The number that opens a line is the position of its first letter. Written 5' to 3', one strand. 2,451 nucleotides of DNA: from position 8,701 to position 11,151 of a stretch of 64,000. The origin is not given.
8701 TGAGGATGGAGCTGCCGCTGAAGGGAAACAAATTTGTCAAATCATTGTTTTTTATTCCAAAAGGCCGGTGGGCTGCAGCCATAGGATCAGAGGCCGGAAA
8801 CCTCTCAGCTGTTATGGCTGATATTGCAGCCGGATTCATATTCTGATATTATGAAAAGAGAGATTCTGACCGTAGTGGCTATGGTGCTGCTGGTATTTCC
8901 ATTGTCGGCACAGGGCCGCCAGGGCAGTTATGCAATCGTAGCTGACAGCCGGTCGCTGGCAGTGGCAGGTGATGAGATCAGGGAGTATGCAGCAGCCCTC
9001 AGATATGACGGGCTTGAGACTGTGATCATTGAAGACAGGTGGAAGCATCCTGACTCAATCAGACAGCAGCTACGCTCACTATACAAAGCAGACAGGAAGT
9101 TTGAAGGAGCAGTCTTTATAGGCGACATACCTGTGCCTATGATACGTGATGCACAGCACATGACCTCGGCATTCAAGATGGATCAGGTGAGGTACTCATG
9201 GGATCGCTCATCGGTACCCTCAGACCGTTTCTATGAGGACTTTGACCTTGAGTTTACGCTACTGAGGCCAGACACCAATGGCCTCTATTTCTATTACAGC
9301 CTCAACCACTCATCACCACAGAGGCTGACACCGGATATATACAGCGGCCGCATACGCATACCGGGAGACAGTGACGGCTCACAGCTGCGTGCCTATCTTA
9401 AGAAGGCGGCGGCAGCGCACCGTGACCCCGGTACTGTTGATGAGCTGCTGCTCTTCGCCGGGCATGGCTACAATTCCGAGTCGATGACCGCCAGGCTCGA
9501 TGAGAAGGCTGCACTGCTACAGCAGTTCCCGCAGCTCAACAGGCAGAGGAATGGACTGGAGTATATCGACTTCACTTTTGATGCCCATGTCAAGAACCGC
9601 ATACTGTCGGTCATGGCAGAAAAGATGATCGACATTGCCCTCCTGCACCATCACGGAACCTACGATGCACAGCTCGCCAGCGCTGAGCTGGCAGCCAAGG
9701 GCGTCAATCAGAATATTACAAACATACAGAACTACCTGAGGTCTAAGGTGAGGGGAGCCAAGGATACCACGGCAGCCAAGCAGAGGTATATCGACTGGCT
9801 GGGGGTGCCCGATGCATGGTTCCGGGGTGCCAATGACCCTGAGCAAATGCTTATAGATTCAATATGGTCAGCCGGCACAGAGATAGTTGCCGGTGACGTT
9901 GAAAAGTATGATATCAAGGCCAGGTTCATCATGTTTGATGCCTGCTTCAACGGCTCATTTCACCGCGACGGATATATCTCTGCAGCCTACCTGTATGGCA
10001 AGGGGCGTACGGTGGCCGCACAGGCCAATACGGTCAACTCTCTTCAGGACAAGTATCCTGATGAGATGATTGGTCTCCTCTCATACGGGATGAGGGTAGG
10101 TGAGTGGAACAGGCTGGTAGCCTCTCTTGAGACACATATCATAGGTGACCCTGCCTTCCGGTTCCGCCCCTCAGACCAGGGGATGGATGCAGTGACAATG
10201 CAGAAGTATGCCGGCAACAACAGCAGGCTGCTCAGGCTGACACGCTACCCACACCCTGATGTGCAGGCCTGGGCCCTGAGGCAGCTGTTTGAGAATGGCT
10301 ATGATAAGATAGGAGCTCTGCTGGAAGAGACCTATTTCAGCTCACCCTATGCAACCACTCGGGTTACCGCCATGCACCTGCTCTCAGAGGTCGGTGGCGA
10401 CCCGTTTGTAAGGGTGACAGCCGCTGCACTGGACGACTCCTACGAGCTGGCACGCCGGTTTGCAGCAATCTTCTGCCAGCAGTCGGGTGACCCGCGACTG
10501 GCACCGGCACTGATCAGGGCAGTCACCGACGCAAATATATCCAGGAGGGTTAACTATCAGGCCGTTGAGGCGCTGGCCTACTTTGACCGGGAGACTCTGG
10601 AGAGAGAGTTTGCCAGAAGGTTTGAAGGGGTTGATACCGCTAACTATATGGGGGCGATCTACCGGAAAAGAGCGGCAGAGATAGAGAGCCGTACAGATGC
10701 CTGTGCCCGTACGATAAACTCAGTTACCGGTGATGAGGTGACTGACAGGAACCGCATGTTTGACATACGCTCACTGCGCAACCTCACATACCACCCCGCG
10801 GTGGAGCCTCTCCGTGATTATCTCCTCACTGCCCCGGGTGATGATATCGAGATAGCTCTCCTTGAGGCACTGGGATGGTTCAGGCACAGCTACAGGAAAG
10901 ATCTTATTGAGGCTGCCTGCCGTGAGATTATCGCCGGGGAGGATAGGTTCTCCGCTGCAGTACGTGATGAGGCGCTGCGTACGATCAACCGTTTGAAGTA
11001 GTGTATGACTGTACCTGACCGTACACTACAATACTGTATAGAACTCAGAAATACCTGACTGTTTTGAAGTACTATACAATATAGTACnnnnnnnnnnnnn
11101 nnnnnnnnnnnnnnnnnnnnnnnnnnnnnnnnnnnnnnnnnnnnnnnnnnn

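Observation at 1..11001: Tightly coupled SusD-less TonB receptor / ABC ATPase cluster built almost entirely of DUF-type proteins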

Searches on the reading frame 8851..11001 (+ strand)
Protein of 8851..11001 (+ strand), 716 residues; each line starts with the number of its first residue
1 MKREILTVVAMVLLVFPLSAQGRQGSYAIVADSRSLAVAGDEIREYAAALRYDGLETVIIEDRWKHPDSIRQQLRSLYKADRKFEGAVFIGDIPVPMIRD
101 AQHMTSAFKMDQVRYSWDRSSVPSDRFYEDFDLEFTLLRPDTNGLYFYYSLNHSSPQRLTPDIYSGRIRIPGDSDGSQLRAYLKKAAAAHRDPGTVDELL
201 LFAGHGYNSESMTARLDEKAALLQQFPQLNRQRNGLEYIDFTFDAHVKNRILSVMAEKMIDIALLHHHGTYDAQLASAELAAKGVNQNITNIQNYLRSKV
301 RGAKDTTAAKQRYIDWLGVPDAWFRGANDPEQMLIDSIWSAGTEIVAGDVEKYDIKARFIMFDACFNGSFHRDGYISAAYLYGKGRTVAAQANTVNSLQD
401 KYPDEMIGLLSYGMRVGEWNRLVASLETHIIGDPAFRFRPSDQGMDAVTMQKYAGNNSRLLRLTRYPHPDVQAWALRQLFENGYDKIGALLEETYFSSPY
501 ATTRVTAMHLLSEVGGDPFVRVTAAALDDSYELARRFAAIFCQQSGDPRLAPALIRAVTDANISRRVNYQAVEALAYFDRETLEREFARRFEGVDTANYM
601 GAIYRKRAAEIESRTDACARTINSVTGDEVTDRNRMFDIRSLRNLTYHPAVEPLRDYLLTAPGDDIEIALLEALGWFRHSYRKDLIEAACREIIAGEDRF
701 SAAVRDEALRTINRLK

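Call 6: search_protein_families(library=pfam, proteins=[window:8851-11001:+], max_evalue=0.01)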
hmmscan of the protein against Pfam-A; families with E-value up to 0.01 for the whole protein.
window:8851-11001:+ (716 aa): 1 family
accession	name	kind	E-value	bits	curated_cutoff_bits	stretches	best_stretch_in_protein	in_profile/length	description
PF13646.12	HEAT_2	-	1e-08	35.8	27.7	1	525-578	6-58/88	HEAT repeats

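Call 7: search_protein_families(library=ncbifam, proteins=[window:8851-11001:+], max_evalue=0.01)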
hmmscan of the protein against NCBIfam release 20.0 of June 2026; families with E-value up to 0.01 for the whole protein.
window:8851-11001:+ (716 aa): 0 families

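Call 17: search_solved_structures(query=window:8851-11001:+, max_evalue=1)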
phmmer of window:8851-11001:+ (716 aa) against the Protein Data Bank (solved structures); distinct sequences matched with E-value up to 1: 20.
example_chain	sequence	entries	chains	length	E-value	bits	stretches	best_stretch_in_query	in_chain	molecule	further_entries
9sah_A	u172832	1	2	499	3.7e-09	38.8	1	503-581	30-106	E4-NB2 synthetic fusion protein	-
4zv6_A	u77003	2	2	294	3.8e-06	28.8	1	490-578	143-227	AlphaRep-7 | alpha-Rep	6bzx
4xl5_C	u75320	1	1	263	6.6e-06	28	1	465-578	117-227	bGFP-A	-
6ft5_A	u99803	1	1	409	1.4e-05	26.9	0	503-564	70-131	alphaRep A3_A3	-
6fsq_A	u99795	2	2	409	0.00015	23.5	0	503-581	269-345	alphaRep A3_bGFPD | A3_bGFPD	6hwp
9rhz_A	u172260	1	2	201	0.00028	22.6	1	503-561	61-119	ALPHAREP bE5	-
7p0h_A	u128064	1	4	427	0.00033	22.4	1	501-581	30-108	Helicobacter pylori ComF fused to an artificial alphaREP crystallization helper (named B2)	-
6gwc_C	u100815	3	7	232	0.00036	22.3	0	503-562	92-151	iE5 ALPHAREP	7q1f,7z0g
8aw4_A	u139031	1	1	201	0.0023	19.6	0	502-566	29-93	ALPHAREP bB-E3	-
3ltm_A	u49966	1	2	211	0.01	17.5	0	503-561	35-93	Alpha-Rep4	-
3ltj_A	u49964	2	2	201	0.012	17.3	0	503-561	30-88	AlphaRep-4 | bA3-2: binder of A3 protein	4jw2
6veh_A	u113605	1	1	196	0.014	17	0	503-566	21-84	HEAT repeat domain-containing protein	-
6gx7_E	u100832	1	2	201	0.025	16.2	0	503-562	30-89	iiiA5 ALPHAREP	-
9t1m_A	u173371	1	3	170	0.037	15.6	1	503-581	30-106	Alpha Rep E4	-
8aw4_B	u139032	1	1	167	0.052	15.2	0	504-562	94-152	ALPHAREP bGFPD-YY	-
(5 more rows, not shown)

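Call 33: find_homologous_proteins(query=window:8851-11001:+, max_evalue=0.00001)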
Query window:8851-11001:+ (716 aa): 2123 proteins with E <= 0.00001 among 8000 candidates; the best 120 are listed.
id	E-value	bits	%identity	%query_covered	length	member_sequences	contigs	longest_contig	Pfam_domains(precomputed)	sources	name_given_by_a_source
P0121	0.0e+0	1603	100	99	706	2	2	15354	PF13646.13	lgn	-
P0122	0.0e+0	1154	70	100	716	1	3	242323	PF13646.13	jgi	jgi:hypothetical protein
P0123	0.0e+0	1131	70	97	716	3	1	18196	PF13646.13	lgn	-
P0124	0.0e+0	1127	68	100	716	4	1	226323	PF13646.13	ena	-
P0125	0.0e+0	1126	68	100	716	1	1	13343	PF13646.13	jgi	jgi:hypothetical protein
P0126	0.0e+0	1124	68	100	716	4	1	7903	PF13646.13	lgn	-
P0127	0.0e+0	1120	68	100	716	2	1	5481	PF13646.13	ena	-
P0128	0.0e+0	1120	69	100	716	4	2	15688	PF13646.13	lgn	-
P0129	0.0e+0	1120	69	99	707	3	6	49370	PF13646.13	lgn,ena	-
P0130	0.0e+0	1117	68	99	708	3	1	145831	PF13646.13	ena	-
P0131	0.0e+0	1113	68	99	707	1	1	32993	PF13646.13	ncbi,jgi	-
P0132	0.0e+0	1111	69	99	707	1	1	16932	PF13646.13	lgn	-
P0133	0.0e+0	1109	67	100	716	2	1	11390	PF13646.13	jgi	-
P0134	0.0e+0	1106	67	100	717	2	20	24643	PF13646.13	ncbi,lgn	-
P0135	0.0e+0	1105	68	98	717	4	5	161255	PF13646.13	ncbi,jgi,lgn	jgi:hypothetical protein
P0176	1.7e-224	765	50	99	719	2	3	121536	PF13646.13,PF01364.25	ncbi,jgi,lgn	jgi:hypothetical protein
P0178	6.2e-214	730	47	100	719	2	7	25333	PF13646.13,PF01364.25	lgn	-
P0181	3.5e-206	705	45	100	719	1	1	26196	-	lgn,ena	-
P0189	1.6e-183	630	43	99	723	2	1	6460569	PF01364.25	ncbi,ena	-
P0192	9.0e-180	618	44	97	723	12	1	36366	-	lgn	-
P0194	9.0e-179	614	43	99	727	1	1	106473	PF13646.13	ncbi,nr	ncbi:HEAT repeat domain-containing protein [Marinilabiliaceae bacterium JC017]|nr:HEAT repeat domain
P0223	2.5e-169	583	41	96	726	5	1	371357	-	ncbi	ncbi:HEAT repeat domain-containing protein [Sunxiuqinia elliptica]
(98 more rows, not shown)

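Call 37: search_solved_structures(query=A2, max_evalue=1)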
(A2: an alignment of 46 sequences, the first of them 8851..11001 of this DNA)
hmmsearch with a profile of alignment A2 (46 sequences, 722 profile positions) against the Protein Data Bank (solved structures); distinct sequences matched with E-value up to 1: 24.
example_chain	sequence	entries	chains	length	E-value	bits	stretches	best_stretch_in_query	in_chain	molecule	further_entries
9sah_A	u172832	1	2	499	2.3e-25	92.2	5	505-602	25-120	E4-NB2 synthetic fusion protein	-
6ft5_A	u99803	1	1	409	8.8e-18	67.1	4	500-567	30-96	alphaRep A3_A3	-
4zv6_A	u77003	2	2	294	4.2e-17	64.9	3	509-586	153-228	AlphaRep-7 | alpha-Rep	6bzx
6fsq_A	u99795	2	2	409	3.7e-16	61.8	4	500-567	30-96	alphaRep A3_bGFPD | A3_bGFPD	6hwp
4xl5_C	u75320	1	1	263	3.9e-14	55.1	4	462-567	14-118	bGFP-A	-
6gwc_C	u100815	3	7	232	1.4e-12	49.9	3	508-573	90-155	iE5 ALPHAREP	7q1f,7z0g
7p0h_A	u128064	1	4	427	1.4e-10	43.3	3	504-600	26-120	Helicobacter pylori ComF fused to an artificial alphaREP crystallization helper (named B2)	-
3ltm_A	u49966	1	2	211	4.4e-10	41.7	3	502-567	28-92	Alpha-Rep4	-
9rhz_A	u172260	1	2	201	6.6e-10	41.1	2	462-567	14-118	ALPHAREP bE5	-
8aw4_A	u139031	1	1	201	9e-10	40.7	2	507-600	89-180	ALPHAREP bB-E3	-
6gx7_E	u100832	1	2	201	2.9e-09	39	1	509-604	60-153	iiiA5 ALPHAREP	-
3ltj_A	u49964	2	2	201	8.8e-09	37.4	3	508-571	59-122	AlphaRep-4 | bA3-2: binder of A3 protein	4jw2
6veh_A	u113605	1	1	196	1.2e-07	33.7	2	507-574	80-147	HEAT repeat domain-containing protein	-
5dcq_A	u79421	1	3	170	4e-07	31.9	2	504-567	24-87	artificial repeat proteins (alphaREP3)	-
9t1m_A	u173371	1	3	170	1.4e-06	30.1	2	509-600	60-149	Alpha Rep E4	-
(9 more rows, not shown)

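Call 38: search_protein_families(library=pfam, alignment_id=A2, max_evalue=0.1)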
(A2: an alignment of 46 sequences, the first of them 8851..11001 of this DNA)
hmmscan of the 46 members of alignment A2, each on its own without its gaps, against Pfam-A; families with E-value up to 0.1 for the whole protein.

A. member 1, window:8851-11001:+ (716 aa): 2 families
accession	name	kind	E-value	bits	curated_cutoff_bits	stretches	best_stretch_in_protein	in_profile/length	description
PF13646.12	HEAT_2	-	1e-08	35.8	27.7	1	525-578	6-58/88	HEAT repeats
PF03130.22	HEAT_PBS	-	0.02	15.9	20.9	0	535-559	2-26/27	PBS lyase HEAT-like repeat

B. families by the number of members that match (of 46 scanned): 20 families
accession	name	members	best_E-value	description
PF13646.12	HEAT_2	46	1.6e-14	HEAT repeats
PF01364.23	Peptidase_C25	19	8.5e-10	Peptidase family C25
PF03130.22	HEAT_PBS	7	0.0043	PBS lyase HEAT-like repeat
PF02985.28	HEAT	7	0.0055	HEAT repeat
PF00656.27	Peptidase_C14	2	0.065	Caspase domain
PF01637.24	ATPase_2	1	0.012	ATPase domain predominantly from Archaea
PF12853.12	NADH_u_ox_C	1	0.014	C-terminal of NADH-ubiquinone oxidoreductase 21 kDa subunit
PF12450.13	vWF_A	1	0.018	von Willebrand factor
PF16617.10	INTAP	1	0.02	Intersectin and clathrin adaptor AP2 binding region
PF16880.10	EHD_N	1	0.022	N-terminal EH-domain containing protein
PF23823.1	DUF7193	1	0.038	Family of unknown function (DUF7193)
PF13708.11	DUF4942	1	0.042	Domain of unknown function (DUF4942)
PF18695.7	cPLA2_C2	1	0.042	Cytosolic phospholipases A2 C2-domain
PF08664.15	YcbB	1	0.043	YcbB domain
PF17432.8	DUF3458_C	1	0.052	Domain of unknown function (DUF3458_C) ARM repeats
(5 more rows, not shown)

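Call 45: find_related_loci(query=A2, collection=metagenome_contigs, flank=10000)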
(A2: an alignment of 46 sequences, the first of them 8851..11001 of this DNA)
Query A2 (716 aa) in metagenome_contigs; peptide patterns used: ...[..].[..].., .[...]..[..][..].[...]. (x = any residue, [..] = any of these).
600 stretches matched a pattern (row limit reached: there are more); 524 encode a relative of the query (tblastn E <= 1e-3); the best 80 are kept; 80 distinct loci.
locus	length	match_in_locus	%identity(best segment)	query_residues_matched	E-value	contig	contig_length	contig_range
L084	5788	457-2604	66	1-716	0e+0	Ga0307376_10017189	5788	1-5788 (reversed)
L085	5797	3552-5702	64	1-716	0e+0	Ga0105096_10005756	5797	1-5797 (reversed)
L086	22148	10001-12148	66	1-716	0e+0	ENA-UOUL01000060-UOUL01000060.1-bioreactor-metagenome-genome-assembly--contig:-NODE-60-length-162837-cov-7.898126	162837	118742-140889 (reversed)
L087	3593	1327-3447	59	11-716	0e+0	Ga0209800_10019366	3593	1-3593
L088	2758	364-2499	53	2-712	0e+0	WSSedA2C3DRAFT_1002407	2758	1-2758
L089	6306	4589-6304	63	11-580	0e+0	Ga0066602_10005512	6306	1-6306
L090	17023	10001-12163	46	4-715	0e+0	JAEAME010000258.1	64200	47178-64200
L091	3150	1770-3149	57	1-460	2e-180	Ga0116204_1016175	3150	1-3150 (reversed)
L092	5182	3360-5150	46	6-592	2e-168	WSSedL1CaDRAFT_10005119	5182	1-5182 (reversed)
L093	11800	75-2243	40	1-716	1e-163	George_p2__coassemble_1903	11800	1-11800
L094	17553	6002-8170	40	1-716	1e-162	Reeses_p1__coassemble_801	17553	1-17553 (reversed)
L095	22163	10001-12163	40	3-715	7e-161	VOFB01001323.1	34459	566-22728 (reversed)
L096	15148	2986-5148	40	3-715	1e-160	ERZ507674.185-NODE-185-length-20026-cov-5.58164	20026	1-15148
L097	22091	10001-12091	40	27-716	3e-160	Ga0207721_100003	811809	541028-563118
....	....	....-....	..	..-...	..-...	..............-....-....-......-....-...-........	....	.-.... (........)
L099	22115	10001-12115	43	18-716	3e-159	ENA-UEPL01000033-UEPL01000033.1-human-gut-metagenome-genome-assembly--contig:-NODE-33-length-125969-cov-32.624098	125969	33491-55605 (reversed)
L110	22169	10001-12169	40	1-715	1e-154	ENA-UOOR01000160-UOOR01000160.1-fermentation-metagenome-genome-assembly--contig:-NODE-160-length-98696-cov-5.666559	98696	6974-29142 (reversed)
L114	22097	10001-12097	41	26-715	1e-153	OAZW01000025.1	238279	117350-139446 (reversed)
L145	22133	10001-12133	37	5-716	2e-142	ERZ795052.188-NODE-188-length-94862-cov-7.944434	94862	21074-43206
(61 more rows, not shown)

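Call 48: search_protein_families(library=pfam, proteins=[L099:494-2347:+, L099:2241-3962:+, L099:12106-13656:+, L114:2562-5384:+, L145:7891-9393:+, L145:7465-7887:+, L145:9460-9903:+, L097:2359-3549:+, L110:3127-3633:+, L110:3637-4047:+], max_evalue=0.001)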
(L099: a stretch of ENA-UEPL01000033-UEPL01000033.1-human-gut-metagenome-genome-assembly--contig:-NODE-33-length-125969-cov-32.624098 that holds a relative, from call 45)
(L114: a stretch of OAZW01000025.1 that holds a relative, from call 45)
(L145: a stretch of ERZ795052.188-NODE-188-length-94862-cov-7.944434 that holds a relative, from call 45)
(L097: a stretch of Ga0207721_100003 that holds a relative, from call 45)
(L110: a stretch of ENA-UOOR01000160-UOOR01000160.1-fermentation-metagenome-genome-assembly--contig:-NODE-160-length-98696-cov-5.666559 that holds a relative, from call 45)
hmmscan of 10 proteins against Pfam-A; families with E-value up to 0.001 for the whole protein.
L099:494-2347:+ (618 aa): 0 families

L099:2241-3962:+ (574 aa): 0 families

L099:12106-13656:+ (517 aa): 1 family
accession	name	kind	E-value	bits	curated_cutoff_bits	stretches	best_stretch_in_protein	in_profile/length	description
PF14064.11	HmuY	-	0.00094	19.8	27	0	457-502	110-157/157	HmuY protein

L114:2562-5384:+ (941 aa): 2 families
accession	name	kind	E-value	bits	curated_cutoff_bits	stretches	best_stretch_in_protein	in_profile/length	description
PF05193.26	Peptidase_M16_C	-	5e-54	183.4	23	2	199-374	2-178/181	Peptidase M16 inactive domain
PF00675.25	Peptidase_M16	-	3.2e-29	102.2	22.3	2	43-166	2-123/149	Insulinase (Peptidase family M16)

L145:7891-9393:+ (501 aa): 5 families
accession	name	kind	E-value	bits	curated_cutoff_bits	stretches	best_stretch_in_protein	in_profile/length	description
PF01406.26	tRNA-synt_1e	-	8.9e-106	354.1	27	1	30-348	2-298/301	tRNA synthetases class I (C) catalytic domain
PF09190.17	DALR_2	-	4.6e-09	37.1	22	1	385-439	3-54/57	DALR domain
PF09334.17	tRNA-synt_1g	-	1.2e-08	34.6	20.1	1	47-130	10-83/391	tRNA synthetases class I (M)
PF23493.1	CysS_C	-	7e-05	23.3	23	1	459-499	10-50/51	Cysteinyl-tRNA ligase anticodon binding domain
PF00133.28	tRNA-synt_1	-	0.00017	20.9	22.7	0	39-80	26-67/414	tRNA synthetases class I (I, L, M and V)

L145:7465-7887:+ (141 aa): 1 family
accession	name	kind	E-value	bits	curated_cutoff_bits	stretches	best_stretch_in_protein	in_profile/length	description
PF00436.31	SSB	-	7.7e-21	74.5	26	1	32-134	1-103/104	Single-strand binding protein family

L145:9460-9903:+ (148 aa): 0 families

L097:2359-3549:+ (397 aa): 2 families
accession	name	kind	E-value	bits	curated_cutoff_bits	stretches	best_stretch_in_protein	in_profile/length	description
PF07291.16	MauE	-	5.2e-16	59.6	27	1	14-144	3-126/128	Methylamine utilisation protein MauE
PF07681.17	DoxX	-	1.7e-07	32.2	23.6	1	17-101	3-81/85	DoxX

L110:3127-3633:+ (169 aa): 3 families
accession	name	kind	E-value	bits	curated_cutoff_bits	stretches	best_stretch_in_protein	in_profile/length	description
PF00258.30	Flavodoxin_1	-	3.7e-23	82.7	25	1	7-160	1-143/143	Flavodoxin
PF12724.12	Flavodoxin_5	-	4.9e-06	27.4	27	1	7-98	2-92/145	Flavodoxin domain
PF12641.12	Flavodoxin_3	-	0.00024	21.4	27.5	1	6-89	1-76/160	Flavodoxin domain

L110:3637-4047:+ (137 aa): 1 family
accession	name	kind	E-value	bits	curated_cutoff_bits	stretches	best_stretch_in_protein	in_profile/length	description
PF09633.15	DUF2023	-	1.4e-38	131.5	27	1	5-103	2-100/101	Protein of unknown function (DUF2023)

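Call 64: search_protein_families(library=ncbifam, proteins=[L114:2562-5384:+], max_evalue=0.001)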
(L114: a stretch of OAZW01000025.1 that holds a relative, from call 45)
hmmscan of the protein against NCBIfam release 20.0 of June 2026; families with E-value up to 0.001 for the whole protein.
L114:2562-5384:+ (941 aa): 4 families
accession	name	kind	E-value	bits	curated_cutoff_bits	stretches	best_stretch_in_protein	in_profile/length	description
NF047422.1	YfmF_fam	equivalog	9.9e-26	90.6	285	2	173-429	148-400/412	EF-P 5-aminopentanol modification-associated protein YfmF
NF047421.1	YfmH_fam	equivalog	1.9e-18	66.9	250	1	71-441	59-421/425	EF-P 5-aminopentanol modification-associated protein YfmH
NF011681.0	PRK15101.1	equivalog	7.9e-16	57.2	765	1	31-259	43-273/961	pitrilysin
TIGR02110.1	PQQ_syn_pqqF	equivalog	1.5e-09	37.2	320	1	35-259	3-228/697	pyrroloquinoline quinone biosynthesis protein PqqF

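Call 74: find_encoding_contigs(protein=P0223, flank=10000, max_places=2)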
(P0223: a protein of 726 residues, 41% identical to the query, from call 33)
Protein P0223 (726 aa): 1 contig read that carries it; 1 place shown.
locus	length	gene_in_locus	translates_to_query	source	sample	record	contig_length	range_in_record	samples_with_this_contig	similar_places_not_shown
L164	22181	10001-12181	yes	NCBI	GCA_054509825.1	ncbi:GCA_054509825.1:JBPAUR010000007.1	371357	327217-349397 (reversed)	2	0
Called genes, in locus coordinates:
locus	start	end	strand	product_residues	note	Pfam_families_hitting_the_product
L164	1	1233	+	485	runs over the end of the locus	PF01120:Alpha_L_fucos, PF00754:F5_F8_type_C, PF22633:F5_F8_type_C_2 (weak)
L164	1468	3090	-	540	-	PF20785:MACPF_D3 (weak)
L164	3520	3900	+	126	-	PF00754:F5_F8_type_C, PF22633:F5_F8_type_C_2 (weak)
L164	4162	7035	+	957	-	PF13620:CarboxypepD_reg, PF13715:CarbopepD_reg_2, PF07715:Plug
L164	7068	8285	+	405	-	PF16215:DUF4876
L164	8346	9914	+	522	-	PF21012:DUF6850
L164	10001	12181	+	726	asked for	-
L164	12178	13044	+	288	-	-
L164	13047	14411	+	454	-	PF00324:AA_permease, PF13520:AA_permease_2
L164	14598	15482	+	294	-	PF02463:SMC_N (faint), PF00005:ABC_tran, PF13304:AAA_21 (faint)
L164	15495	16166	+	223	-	-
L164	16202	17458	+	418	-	PF16149:DUF4857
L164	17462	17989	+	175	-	-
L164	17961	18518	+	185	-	PF16357:PepSY_TM_like_2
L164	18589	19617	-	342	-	PF07885:Ion_trans_2, PF02254:TrkA_N, PF02080:TrkA_C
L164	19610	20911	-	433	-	PF11013:DUF2851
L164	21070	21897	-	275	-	PF01182:Glucosamine_iso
